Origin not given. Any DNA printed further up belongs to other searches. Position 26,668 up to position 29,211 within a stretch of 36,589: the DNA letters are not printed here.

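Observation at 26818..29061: MtrC/OmcA-like decaheme architecture including a domain-III CX8C pair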

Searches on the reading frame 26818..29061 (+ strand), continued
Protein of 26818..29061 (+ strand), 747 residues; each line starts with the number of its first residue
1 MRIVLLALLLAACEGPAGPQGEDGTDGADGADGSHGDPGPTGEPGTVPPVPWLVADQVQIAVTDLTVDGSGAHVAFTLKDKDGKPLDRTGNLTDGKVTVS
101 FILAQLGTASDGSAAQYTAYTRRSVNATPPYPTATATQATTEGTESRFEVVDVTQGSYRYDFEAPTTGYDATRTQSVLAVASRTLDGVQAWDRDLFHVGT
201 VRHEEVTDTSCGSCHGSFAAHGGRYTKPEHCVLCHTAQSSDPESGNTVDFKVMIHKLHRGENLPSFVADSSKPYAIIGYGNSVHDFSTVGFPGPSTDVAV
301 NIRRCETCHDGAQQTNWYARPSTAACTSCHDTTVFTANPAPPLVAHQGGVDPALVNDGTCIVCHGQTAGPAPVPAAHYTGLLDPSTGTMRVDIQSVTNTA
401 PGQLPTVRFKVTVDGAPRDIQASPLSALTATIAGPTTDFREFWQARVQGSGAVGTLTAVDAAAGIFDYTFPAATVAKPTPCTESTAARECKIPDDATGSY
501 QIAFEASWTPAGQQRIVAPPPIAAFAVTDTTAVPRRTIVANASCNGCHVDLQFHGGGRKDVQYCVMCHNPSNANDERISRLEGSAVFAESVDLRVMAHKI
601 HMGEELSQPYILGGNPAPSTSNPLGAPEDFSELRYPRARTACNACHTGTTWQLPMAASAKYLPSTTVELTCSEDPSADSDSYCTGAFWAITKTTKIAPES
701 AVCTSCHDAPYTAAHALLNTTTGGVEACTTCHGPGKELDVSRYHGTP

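Call 18: search_solved_structures(query=A1, max_evalue=0.001, show_alignments=4)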
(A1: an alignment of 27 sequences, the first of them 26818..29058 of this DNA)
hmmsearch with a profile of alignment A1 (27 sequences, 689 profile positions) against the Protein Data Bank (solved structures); distinct sequences matched with E-value up to 0.001: 13.
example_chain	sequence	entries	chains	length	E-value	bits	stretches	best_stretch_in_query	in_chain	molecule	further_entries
3pmq_A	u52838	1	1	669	1.3e-67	231.8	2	274-689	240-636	Decaheme cytochrome c MtrF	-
4lmh_A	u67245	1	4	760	3.4e-54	187.5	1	18-536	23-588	Extracellular iron oxide respiratory system surface decaheme cytochrome c component OmcA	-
3ucp_A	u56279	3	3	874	1.4e-46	162.3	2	17-366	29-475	UndA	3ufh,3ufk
6r2q_C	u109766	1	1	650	3.9e-35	124.5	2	18-254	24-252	Decaheme c-type cytochrome, OmcA/MtrC family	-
6qyc_A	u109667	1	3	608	3.2e-31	111.6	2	53-254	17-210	Decaheme c-type cytochrome, OmcA/MtrC family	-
4lm8_A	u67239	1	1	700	6e-22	80.9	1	16-519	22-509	Extracellular iron oxide respiratory system surface decaheme cytochrome c component MtrC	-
7o7g_A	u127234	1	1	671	1e-21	80.1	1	18-519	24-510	Extracellular iron oxide respiratory system surface decaheme cytochrome c component MtrC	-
8qbz_A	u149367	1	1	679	1.1e-21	80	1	19-519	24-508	Extracellular iron oxide respiratory system surface decaheme cytochrome c component MtrC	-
7qth_A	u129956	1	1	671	1.5e-21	79.6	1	125-519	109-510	Extracellular iron oxide respiratory system surface decaheme cytochrome c component MtrC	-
8qbq_A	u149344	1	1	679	2e-21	79.2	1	125-519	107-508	Extracellular iron oxide respiratory system surface decaheme cytochrome c component MtrC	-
8qc9_A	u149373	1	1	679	2.3e-21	79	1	19-519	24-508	Extracellular iron oxide respiratory system surface decaheme cytochrome c component MtrC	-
9eov_A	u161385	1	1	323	1.6e-20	76.2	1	125-342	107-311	Extracellular iron oxide respiratory system surface decaheme cytochrome c component MtrC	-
5ctd_B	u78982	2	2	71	0.00056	21.6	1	1-56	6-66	Collagen alpha-2(I) chain,Collagen alpha-2(IX) chain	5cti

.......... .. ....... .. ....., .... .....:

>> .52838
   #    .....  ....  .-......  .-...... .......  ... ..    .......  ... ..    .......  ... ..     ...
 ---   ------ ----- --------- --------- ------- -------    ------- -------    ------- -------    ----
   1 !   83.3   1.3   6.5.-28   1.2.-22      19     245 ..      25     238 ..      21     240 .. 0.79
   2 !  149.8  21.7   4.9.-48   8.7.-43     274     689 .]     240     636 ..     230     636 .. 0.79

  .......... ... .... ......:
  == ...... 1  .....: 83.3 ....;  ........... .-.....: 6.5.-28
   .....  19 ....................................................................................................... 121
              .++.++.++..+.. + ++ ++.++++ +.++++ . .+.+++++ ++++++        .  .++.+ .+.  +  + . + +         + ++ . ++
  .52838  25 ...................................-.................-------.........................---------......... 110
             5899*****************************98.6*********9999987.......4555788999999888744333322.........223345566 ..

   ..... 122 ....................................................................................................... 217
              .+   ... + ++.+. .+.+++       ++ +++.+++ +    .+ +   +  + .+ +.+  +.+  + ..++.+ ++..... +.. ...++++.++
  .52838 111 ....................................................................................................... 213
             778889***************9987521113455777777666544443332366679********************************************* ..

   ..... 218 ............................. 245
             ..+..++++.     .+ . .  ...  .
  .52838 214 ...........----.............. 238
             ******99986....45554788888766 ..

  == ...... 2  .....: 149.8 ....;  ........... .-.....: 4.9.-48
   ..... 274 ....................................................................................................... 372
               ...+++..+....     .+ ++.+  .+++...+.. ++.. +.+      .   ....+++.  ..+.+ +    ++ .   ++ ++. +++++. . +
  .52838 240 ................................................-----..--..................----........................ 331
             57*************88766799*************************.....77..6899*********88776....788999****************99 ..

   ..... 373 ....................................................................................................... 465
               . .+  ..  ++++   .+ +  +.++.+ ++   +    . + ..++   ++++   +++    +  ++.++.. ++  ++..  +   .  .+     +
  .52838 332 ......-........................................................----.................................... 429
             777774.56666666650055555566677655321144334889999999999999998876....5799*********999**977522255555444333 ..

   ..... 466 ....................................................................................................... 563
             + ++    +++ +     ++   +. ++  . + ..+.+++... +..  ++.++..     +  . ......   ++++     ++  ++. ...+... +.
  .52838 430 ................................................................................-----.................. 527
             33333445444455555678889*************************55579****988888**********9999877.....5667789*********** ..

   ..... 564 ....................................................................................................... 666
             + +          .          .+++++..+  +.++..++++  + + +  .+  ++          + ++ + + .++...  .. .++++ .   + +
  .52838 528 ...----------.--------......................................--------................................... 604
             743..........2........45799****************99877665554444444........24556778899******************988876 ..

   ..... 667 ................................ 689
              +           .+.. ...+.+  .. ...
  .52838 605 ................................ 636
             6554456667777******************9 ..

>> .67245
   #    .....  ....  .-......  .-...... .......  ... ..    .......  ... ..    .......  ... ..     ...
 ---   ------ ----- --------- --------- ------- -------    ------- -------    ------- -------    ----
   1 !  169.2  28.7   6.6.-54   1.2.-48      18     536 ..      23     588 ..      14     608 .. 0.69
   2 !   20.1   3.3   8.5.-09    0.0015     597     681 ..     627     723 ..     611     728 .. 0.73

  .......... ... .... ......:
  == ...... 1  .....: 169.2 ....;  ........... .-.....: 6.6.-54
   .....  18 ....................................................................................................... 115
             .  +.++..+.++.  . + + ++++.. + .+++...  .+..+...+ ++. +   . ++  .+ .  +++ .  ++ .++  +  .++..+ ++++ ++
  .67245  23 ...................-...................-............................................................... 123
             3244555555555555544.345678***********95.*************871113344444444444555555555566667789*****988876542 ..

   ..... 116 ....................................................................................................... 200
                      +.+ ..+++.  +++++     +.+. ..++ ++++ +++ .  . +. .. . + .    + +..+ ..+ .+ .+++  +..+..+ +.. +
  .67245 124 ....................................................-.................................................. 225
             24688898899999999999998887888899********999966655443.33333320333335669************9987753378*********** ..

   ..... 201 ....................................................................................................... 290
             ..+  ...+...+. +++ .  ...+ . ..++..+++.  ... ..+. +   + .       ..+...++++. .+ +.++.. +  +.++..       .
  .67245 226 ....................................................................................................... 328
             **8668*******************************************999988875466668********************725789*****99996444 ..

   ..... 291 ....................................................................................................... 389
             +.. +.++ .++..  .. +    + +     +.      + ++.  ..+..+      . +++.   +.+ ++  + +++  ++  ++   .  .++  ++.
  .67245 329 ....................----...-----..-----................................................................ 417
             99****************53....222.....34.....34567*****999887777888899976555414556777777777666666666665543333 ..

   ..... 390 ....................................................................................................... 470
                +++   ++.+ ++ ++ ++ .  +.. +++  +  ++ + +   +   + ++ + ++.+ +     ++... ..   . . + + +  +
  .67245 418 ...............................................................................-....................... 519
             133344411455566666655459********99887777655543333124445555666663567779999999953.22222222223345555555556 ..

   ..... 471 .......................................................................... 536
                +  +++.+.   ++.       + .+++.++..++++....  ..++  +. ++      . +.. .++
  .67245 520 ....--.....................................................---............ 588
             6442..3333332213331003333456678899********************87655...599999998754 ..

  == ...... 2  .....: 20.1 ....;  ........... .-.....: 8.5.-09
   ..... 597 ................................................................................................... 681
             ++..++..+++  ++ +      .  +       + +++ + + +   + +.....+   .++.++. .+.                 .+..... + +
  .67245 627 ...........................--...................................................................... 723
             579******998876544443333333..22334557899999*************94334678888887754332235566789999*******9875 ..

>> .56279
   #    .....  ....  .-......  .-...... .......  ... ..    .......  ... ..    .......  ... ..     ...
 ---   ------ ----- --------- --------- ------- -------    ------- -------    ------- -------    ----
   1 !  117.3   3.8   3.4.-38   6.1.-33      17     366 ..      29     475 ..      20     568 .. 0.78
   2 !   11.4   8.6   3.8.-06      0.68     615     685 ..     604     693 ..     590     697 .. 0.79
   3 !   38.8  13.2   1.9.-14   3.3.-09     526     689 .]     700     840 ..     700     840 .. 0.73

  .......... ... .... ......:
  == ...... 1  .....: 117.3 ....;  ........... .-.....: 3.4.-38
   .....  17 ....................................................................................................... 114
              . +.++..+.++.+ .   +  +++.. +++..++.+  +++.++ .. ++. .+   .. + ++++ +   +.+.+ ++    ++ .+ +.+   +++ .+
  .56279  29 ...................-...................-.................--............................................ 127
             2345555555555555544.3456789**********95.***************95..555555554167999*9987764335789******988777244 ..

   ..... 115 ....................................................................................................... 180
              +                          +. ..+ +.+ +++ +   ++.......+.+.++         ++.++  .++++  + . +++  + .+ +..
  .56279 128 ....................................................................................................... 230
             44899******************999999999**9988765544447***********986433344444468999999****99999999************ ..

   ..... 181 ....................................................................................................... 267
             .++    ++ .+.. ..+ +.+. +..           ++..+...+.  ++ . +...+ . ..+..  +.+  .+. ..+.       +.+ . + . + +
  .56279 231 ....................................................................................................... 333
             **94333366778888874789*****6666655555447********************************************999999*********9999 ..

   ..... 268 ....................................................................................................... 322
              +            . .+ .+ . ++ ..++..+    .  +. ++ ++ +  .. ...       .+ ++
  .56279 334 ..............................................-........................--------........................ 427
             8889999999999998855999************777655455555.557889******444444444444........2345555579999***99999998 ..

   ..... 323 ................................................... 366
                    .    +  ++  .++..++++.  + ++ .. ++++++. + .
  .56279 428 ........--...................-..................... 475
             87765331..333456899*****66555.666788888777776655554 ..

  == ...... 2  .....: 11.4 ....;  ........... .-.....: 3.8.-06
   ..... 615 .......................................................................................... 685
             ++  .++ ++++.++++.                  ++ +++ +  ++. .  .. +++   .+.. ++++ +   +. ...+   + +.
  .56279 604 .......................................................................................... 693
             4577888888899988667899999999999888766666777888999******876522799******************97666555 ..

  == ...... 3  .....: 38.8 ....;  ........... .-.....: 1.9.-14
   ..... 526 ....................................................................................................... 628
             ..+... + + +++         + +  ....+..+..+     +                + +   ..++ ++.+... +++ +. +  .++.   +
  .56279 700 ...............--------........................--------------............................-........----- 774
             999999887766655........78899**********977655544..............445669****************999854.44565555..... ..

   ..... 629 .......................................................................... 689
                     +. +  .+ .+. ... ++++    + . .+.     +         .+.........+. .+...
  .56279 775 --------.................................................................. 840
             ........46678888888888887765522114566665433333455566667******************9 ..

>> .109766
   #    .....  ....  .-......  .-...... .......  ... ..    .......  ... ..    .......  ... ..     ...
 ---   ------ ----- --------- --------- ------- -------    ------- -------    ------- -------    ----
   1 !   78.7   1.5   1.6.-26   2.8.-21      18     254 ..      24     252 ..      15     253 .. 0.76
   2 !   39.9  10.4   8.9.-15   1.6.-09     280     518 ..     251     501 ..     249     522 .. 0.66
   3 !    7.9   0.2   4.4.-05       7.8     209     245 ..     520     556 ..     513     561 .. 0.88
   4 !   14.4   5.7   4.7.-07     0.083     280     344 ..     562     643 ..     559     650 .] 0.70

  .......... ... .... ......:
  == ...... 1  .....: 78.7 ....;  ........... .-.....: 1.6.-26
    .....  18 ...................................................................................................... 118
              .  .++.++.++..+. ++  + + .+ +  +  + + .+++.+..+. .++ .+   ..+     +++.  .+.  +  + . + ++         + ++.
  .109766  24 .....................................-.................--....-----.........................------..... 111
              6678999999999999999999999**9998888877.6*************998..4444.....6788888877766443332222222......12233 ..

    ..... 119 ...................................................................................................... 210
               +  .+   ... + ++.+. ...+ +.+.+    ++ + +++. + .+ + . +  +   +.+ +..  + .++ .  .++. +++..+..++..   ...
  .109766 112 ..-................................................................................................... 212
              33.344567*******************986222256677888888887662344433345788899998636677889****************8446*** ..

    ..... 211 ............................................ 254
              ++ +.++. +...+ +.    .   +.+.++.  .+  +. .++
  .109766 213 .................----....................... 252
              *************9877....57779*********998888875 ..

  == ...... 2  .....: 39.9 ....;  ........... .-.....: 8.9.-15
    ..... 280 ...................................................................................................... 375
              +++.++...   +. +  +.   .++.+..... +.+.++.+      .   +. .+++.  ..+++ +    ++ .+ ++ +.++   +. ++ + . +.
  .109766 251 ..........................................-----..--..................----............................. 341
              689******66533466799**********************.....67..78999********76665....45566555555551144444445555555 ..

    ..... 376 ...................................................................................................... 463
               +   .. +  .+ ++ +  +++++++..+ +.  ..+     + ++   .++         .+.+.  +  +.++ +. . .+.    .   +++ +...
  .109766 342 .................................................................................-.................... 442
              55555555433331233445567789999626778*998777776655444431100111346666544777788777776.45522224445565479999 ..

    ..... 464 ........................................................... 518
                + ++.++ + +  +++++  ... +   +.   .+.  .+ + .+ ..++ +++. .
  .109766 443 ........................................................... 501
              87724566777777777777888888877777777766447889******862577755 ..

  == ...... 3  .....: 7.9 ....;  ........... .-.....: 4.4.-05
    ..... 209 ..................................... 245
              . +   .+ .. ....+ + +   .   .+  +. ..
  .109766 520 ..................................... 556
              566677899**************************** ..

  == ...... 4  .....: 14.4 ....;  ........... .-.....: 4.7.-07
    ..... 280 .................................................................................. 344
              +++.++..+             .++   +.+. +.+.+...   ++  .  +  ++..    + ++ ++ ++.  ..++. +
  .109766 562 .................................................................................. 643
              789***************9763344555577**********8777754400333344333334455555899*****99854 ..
